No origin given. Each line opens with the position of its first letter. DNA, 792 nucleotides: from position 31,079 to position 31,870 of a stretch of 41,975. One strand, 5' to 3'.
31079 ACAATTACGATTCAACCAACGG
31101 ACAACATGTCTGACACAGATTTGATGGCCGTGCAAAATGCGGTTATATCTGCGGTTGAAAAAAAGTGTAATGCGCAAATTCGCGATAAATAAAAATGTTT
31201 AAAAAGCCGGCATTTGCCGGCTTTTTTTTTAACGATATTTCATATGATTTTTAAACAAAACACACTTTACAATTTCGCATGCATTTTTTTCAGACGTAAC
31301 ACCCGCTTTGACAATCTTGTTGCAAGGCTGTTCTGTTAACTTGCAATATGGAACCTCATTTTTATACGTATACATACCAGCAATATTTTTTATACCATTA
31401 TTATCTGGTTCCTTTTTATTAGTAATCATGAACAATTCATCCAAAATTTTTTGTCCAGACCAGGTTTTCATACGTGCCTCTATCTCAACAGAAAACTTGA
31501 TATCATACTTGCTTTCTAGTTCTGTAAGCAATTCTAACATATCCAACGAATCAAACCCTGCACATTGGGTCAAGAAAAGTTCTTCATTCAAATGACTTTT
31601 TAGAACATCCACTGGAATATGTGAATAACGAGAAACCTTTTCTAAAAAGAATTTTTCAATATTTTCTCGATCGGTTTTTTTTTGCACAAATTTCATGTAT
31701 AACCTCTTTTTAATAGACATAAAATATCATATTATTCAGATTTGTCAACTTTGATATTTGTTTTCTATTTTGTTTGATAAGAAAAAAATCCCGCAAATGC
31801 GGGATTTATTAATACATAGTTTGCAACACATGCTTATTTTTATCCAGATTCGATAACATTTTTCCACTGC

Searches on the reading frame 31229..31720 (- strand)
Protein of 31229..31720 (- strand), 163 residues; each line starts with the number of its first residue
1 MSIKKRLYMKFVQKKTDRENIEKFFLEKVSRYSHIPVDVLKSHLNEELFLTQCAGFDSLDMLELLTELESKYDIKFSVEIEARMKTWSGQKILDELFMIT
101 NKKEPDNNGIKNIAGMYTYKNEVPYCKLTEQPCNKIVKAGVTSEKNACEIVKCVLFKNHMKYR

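Call 90: search_protein_families(library=pfam, proteins=[window:31229-31720:-], max_evalue=0.01)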
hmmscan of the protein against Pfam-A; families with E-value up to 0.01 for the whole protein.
window:31229-31720:- (163 aa): 1 family
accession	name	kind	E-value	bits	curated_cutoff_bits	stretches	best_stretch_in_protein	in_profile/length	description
PF00550.31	PP-binding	-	0.0008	20.1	20.8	1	54-79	27-52/67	Phosphopantetheine attachment site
